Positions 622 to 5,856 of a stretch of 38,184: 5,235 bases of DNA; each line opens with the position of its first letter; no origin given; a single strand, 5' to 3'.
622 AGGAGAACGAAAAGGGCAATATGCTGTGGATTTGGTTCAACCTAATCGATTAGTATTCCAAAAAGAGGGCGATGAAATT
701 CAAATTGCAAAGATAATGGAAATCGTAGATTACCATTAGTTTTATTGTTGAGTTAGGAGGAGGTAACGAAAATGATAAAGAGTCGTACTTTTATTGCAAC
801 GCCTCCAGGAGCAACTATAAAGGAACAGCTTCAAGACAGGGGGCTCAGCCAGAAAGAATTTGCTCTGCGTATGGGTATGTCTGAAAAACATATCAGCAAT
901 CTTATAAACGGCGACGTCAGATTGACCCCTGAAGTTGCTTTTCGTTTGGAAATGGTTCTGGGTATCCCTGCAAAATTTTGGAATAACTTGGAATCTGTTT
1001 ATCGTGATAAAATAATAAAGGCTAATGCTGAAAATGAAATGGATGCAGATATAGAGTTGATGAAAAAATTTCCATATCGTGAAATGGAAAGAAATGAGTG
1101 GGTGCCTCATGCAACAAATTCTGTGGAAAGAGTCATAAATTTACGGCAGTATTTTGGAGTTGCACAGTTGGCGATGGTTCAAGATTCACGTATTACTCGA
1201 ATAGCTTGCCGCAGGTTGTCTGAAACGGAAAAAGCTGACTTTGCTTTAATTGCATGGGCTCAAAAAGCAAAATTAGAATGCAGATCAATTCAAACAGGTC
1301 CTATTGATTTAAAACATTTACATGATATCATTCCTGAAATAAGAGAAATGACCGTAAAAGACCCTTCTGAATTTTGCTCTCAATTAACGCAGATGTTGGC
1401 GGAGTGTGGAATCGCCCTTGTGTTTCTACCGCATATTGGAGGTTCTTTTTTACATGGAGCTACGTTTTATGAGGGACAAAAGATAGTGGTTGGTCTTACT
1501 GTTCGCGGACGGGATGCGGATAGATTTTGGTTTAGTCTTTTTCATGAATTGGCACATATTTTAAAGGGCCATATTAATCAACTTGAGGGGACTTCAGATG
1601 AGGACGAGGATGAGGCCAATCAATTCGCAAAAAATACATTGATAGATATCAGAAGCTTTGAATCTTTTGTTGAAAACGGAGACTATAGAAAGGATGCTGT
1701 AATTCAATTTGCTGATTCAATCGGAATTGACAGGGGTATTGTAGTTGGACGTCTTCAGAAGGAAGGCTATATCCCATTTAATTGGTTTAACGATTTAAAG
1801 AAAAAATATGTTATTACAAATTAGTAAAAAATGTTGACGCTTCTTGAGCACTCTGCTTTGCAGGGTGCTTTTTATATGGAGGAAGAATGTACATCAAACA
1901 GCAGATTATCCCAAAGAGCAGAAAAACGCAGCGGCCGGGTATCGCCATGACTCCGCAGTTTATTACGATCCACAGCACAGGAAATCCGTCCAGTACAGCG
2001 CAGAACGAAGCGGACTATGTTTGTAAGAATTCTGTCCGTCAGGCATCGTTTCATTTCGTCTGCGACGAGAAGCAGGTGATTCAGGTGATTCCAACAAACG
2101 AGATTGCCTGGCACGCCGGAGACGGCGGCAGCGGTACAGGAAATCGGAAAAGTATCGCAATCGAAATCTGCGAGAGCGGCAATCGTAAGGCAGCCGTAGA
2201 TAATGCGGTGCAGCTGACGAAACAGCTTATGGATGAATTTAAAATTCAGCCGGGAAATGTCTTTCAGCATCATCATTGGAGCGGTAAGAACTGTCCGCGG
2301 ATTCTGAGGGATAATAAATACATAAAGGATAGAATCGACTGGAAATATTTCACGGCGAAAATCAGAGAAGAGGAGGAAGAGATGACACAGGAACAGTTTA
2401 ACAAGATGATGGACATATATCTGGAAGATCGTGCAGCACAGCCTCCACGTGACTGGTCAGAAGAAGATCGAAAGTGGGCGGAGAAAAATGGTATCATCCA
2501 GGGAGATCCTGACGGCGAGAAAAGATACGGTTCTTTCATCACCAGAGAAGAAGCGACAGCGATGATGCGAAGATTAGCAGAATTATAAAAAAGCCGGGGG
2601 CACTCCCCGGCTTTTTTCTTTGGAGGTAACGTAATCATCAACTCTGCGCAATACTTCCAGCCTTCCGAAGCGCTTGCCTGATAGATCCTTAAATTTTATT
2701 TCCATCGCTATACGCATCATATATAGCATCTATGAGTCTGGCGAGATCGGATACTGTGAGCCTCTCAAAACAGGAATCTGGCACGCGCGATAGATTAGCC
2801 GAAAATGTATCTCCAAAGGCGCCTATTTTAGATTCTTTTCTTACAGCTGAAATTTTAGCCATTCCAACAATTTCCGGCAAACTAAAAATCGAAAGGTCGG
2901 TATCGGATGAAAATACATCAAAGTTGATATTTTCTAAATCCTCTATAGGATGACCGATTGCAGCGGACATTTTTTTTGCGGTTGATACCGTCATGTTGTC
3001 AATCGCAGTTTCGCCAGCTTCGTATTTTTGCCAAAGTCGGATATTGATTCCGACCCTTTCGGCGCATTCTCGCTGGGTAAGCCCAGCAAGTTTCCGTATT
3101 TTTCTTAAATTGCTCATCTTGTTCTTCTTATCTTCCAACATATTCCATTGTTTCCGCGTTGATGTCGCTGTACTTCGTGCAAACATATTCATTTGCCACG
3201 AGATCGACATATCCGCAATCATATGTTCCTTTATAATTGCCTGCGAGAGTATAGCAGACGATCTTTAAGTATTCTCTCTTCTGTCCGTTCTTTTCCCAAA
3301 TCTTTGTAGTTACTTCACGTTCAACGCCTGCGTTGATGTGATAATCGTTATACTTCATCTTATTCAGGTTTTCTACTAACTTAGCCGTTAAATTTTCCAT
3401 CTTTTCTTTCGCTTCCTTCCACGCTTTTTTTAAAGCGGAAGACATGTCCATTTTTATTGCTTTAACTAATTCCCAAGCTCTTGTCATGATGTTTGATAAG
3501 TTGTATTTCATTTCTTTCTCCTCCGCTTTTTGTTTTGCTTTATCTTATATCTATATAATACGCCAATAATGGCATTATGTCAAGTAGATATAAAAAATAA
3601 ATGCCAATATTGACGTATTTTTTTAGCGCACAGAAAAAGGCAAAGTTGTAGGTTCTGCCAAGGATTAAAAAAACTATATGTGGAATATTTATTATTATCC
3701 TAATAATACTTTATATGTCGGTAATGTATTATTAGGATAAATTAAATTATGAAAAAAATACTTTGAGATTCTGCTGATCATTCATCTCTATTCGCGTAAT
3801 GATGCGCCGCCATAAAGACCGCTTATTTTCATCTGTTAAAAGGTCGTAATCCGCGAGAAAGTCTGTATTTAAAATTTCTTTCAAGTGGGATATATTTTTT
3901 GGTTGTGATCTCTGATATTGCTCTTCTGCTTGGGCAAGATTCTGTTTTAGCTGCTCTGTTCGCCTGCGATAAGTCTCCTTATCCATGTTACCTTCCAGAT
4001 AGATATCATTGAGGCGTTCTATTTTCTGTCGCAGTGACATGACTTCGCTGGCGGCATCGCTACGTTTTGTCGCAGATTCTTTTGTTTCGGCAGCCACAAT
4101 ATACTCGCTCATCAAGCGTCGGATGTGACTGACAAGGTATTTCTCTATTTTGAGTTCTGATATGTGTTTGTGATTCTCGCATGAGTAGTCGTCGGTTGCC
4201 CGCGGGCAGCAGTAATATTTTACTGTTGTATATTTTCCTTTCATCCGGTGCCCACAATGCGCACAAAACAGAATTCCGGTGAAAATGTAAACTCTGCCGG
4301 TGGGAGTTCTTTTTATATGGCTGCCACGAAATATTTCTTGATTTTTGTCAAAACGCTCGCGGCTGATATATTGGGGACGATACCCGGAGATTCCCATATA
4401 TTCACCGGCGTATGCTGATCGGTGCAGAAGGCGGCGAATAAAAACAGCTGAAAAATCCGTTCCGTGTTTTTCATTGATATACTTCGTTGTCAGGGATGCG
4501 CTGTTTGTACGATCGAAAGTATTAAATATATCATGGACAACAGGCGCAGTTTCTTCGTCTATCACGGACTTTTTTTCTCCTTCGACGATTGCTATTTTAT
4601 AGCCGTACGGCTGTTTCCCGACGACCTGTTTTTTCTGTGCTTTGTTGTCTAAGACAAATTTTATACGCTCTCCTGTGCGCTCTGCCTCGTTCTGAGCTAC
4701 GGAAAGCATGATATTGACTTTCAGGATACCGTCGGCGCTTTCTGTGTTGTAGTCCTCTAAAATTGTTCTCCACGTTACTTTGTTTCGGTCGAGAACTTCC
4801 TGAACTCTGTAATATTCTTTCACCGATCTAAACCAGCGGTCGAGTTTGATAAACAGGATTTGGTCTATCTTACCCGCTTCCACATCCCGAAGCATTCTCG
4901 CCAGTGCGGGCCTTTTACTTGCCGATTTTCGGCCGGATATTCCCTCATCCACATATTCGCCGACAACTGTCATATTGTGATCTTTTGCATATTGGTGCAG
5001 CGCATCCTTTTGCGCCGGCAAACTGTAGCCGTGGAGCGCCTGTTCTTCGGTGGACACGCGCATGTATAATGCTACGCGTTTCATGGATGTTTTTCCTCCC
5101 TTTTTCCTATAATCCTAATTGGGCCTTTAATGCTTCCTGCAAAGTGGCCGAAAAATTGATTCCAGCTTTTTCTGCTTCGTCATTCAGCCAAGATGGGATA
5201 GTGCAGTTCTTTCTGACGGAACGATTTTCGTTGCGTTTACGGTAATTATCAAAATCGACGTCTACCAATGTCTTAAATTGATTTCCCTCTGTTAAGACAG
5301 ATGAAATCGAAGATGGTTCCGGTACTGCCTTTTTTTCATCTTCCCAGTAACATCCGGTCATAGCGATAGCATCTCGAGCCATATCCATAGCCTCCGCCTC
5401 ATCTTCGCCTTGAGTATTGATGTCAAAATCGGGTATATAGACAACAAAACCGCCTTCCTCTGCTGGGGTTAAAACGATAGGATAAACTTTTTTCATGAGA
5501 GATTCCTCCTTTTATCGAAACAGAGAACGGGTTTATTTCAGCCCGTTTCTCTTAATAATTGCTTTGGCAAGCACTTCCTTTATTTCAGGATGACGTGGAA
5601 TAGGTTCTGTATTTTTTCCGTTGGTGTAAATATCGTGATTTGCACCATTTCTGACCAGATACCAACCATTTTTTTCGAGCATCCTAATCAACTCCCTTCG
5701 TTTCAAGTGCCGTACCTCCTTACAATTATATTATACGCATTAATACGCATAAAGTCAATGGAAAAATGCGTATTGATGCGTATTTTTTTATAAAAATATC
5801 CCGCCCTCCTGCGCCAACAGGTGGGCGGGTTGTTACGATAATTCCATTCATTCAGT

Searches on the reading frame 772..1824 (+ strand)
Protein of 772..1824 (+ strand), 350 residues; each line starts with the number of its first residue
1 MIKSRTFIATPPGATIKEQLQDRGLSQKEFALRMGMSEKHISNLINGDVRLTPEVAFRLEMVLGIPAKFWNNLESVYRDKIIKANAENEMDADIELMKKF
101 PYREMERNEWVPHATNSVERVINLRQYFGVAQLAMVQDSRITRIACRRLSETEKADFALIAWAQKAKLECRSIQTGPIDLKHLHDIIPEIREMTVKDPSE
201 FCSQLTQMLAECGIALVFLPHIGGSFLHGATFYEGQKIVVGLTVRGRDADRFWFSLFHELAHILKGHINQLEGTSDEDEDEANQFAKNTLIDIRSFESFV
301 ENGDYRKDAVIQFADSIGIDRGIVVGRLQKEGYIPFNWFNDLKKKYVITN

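Call 78: search_protein_families(library=phrogs, proteins=[window:772-1824:+], max_evalue=0.00001)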
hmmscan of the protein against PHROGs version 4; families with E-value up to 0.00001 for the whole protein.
window:772-1824:+ (350 aa): 7 families
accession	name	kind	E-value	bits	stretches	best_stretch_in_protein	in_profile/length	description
phrog_2439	-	transcription regulation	2.8e-30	106.4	1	12-346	8-295/367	transcriptional regulator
phrog_1381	-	moron, auxiliary metabolic gene and host takeover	8.9e-14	52.4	1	2-107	3-110/264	plasmid antitoxin with HTH domain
phrog_3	-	transcription regulation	4.9e-10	40.7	1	11-163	88-267/430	transcriptional repressor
phrog_87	-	other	2.3e-08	35.1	1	205-333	43-166/227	metallo-protease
phrog_8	-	transcription regulation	3.8e-07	30.9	1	20-88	166-233/346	transcriptional regulator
phrog_1373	-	transcription regulation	1.3e-06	29.5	1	15-68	67-120/166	transcriptional regulator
phrog_2328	-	transcription regulation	1.4e-06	29.2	0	20-67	24-71/128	transcriptional repressor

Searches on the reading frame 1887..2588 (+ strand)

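Call 78: search_protein_families(library=phrogs, proteins=[window:1887-2588:+], max_evalue=0.00001)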
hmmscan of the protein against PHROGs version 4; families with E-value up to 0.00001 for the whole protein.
window:1887-2588:+ (233 aa): 20 families
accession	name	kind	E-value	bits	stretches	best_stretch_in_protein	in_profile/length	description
phrog_3088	-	lysis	2.1e-48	166.3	1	1-173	2-170/248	amidase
phrog_1794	-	lysis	6.1e-41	141.9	1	3-174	36-209/336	amidase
phrog_670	-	lysis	1.4e-39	137.5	1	5-165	95-256/596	endolysin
phrog_9611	-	lysis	2.5e-38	133.1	1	2-183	2-189/246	endolysin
phrog_833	-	lysis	9.6e-37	128.2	1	10-177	17-190/294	endolysin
phrog_1493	-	lysis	7e-31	108.8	1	8-149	13-163/394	endolysin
phrog_18955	-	unknown function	4.1e-30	105.8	1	2-190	276-462/483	-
phrog_2338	-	lysis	6.6e-30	105.6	1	3-186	8-192/346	endolysin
phrog_5182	-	lysis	3.1e-23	83.9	1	18-130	30-155/321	endolysin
phrog_1110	-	lysis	2.4e-19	70.8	1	16-120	13-120/301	endolysin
phrog_4018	-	lysis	4.8e-17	63.6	1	22-175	30-172/285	amidase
phrog_15001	-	lysis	3.5e-15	57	1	16-136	36-165/367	endolysin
phrog_19265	-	unknown function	2.6e-14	54.6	1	21-152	22-159/293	-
phrog_8164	-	lysis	1.5e-12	48.5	1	3-109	5-118/320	endolysin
phrog_14048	-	lysis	4.3e-11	44.1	1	22-209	26-216/305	endolysin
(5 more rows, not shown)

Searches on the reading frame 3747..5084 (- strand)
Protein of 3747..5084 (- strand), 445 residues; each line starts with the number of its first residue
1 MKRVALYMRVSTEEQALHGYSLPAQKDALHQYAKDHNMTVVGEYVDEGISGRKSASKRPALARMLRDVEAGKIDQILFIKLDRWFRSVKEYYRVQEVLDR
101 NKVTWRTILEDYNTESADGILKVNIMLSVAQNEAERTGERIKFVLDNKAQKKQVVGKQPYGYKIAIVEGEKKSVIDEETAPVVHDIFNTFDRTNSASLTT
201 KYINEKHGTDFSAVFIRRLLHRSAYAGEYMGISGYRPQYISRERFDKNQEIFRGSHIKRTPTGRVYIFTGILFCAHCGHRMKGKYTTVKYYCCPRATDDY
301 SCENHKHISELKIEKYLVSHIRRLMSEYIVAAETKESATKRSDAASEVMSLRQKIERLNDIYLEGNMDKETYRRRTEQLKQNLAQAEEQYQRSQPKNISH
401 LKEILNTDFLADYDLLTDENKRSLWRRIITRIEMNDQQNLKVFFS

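Call 3: search_protein_families(library=pfam, proteins=[window:3747-5084:-], max_evalue=0.1)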
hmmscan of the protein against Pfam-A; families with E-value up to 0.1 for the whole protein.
window:3747-5084:- (445 aa): 6 families
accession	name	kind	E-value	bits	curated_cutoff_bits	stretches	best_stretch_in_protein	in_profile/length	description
PF00239.26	Resolvase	-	5.6e-31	108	23.3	1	4-152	1-143/145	Resolvase, N terminal domain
PF13408.12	Zn_ribbon_recom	-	1.6e-12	48.1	25.3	1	267-322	1-58/58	Recombinase zinc beta ribbon domain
PF07508.19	Recombinase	-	3.7e-07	30.8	21.1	1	177-253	1-100/102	Recombinase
PF05120.17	GvpG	-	0.006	17.2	30.6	1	349-383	31-65/67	Gas vesicle protein G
PF02344.20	Myc-LZ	-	0.045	14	24.3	1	369-385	10-26/31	Myc leucine zipper domain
PF01025.24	GrpE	-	0.061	13.4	25.8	0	334-386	6-58/165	GrpE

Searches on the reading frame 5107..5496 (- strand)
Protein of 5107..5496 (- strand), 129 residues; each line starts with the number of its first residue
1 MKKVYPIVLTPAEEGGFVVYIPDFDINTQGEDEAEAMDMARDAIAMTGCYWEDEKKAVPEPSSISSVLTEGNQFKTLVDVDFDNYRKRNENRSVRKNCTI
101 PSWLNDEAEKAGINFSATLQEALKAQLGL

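Call 3: search_protein_families(library=pfam, proteins=[window:5107-5496:-], max_evalue=0.1)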
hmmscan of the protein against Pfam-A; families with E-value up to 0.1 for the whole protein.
window:5107-5496:- (129 aa): 2 families
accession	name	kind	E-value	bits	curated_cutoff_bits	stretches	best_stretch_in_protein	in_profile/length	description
PF15919.11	HicB_lk_antitox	-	8.6e-09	36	27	1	5-106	1-102/123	HicB_like antitoxin of bacterial toxin-antitoxin system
PF07362.18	CcdA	-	0.00064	20.5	22.4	1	97-126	5-34/71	Post-segregation antitoxin CcdA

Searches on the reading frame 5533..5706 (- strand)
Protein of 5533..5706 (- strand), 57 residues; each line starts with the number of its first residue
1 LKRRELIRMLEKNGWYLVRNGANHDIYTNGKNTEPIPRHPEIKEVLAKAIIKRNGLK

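Call 3: search_protein_families(library=pfam, proteins=[window:5533-5706:-], max_evalue=0.1)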
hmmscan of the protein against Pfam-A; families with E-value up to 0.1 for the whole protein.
window:5533-5706:- (57 aa): 1 family
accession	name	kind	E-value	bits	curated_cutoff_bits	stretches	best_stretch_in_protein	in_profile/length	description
PF07927.17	HicA_toxin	-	3.1e-13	50.1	27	1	4-56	2-58/58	HicA toxin of bacterial toxin-antitoxin,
